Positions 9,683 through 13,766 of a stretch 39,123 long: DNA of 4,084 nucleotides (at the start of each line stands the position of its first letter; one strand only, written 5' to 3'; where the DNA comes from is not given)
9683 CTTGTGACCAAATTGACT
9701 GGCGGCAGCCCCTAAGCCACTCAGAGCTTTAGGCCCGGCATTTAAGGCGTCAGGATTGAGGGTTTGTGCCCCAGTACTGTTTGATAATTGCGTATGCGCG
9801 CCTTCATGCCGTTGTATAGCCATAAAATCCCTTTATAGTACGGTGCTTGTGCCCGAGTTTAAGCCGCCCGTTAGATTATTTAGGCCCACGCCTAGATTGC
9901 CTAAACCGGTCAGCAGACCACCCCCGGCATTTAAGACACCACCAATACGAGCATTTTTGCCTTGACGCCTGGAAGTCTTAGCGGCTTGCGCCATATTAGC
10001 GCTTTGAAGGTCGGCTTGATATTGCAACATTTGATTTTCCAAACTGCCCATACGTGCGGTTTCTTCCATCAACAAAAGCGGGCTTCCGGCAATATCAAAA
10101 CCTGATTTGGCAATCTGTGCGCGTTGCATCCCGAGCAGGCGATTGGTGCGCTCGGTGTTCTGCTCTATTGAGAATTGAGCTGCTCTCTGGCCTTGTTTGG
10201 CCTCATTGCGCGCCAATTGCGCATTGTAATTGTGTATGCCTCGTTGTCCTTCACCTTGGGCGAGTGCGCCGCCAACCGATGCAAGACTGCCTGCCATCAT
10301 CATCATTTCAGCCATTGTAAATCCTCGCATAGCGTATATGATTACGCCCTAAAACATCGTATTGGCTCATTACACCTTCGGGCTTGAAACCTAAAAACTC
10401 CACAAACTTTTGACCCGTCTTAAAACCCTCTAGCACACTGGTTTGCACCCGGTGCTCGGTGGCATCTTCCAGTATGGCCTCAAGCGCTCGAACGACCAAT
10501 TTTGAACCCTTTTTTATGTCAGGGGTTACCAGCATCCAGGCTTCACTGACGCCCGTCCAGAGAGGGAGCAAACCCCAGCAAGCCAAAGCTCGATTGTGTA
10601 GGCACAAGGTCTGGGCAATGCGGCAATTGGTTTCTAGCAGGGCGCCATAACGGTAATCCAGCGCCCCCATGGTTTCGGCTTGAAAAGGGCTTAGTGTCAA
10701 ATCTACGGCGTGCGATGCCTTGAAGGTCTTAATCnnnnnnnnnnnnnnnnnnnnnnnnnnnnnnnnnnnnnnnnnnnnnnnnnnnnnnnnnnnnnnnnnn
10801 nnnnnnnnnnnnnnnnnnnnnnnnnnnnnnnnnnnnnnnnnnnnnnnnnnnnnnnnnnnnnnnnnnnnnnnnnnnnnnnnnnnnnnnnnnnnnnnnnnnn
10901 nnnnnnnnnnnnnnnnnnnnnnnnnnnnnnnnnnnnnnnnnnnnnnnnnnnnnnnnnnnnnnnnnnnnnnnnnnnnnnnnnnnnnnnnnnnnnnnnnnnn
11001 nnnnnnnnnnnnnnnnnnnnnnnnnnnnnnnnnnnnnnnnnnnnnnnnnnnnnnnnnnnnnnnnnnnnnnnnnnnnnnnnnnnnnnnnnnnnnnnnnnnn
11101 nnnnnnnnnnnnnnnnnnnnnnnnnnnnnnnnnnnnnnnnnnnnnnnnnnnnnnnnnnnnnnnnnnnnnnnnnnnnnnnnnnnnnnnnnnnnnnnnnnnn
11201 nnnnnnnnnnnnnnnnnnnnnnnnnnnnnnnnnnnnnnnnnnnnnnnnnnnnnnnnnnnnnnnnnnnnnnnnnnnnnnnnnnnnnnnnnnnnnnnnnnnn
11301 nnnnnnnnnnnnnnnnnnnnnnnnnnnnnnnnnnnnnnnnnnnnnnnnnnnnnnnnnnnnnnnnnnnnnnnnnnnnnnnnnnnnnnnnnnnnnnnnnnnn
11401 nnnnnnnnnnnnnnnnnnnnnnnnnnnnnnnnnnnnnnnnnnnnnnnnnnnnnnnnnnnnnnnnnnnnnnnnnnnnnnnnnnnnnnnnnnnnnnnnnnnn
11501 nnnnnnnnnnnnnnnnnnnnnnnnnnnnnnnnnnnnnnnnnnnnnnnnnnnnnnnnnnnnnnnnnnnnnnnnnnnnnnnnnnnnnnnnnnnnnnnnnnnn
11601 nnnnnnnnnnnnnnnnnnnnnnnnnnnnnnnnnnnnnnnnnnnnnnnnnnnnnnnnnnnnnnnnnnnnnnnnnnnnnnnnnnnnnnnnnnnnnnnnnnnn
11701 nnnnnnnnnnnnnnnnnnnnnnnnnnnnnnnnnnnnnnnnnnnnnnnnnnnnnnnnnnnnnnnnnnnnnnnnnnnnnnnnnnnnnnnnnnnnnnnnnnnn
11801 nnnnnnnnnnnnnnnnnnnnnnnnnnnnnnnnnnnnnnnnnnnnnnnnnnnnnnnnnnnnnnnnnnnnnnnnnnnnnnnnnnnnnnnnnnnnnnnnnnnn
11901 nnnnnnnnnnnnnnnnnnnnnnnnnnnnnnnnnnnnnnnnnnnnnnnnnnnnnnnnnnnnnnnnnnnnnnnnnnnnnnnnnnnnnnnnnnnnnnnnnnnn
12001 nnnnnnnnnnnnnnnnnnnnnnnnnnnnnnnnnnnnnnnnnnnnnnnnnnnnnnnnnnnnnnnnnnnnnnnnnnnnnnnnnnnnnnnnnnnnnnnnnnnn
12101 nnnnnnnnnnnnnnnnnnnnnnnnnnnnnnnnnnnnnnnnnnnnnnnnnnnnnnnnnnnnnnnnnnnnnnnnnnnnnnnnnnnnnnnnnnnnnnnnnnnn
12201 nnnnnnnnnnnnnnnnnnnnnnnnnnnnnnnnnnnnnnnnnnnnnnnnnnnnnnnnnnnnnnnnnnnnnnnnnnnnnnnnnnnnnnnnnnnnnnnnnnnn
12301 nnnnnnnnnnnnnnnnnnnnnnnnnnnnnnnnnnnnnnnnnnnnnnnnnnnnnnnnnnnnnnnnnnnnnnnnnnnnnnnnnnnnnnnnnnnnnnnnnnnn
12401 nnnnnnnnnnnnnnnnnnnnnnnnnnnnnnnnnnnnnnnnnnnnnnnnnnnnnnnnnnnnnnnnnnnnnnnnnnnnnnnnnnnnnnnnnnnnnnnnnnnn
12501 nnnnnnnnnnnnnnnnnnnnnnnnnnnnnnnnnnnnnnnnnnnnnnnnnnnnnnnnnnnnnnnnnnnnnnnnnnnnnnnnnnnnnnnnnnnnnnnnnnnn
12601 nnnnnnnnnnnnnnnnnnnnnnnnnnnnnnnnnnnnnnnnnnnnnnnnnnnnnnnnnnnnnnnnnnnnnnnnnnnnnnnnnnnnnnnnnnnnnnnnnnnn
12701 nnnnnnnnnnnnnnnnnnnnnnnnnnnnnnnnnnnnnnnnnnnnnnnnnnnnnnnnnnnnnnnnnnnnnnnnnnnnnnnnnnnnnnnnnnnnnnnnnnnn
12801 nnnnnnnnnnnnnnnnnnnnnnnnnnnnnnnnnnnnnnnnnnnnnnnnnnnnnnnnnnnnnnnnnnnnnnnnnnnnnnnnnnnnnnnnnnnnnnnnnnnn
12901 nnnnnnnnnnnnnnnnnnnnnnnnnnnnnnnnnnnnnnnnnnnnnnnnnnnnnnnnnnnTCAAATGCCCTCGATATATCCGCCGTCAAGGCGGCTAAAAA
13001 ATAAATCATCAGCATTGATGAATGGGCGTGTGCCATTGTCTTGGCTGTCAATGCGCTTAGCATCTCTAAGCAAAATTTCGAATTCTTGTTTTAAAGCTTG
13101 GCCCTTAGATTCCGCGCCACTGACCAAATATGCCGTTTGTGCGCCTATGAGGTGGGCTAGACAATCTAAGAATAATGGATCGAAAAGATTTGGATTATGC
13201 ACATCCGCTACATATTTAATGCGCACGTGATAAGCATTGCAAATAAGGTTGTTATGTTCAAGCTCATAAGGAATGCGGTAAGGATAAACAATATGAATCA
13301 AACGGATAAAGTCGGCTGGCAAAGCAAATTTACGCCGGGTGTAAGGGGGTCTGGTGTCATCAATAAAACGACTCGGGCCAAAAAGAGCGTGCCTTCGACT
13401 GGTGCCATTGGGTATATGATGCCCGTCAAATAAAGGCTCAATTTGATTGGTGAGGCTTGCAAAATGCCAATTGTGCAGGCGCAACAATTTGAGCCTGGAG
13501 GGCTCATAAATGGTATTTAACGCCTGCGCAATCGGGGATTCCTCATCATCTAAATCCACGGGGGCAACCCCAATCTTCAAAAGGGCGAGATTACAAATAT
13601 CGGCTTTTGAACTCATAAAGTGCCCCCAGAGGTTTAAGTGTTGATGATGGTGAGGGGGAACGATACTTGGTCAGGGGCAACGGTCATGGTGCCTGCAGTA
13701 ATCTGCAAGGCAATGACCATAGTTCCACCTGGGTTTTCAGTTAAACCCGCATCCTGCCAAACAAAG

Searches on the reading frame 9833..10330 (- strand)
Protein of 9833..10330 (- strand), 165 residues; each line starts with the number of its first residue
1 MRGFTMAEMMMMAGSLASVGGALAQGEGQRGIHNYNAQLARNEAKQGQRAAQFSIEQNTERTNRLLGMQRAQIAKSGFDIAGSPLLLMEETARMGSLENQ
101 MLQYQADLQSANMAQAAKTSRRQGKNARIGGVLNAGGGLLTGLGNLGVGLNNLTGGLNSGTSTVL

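Call 20: search_protein_families(library=phrogs, proteins=[window:9833-10330:-], max_evalue=0.001)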
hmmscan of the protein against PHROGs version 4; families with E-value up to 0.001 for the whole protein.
window:9833-10330:- (165 aa): 2 families
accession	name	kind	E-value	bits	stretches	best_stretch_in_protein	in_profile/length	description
phrog_418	-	head and packaging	6.7e-26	92.3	1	6-150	8-153/166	internal virion protein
phrog_24149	-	unknown function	1.9e-16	61.1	1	5-145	239-378/415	-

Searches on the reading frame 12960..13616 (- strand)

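Call 20: search_protein_families(library=phrogs, proteins=[window:12960-13616:-], max_evalue=0.001)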
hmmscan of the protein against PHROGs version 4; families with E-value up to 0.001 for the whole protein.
window:12960-13616:- (218 aa): 2 families
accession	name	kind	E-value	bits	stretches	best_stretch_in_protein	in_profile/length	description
phrog_394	-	tail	1.3e-37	130.1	1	1-208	1-187/190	tail protein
phrog_9239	-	tail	0.0007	19.1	0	97-206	75-185/741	tail tubular protein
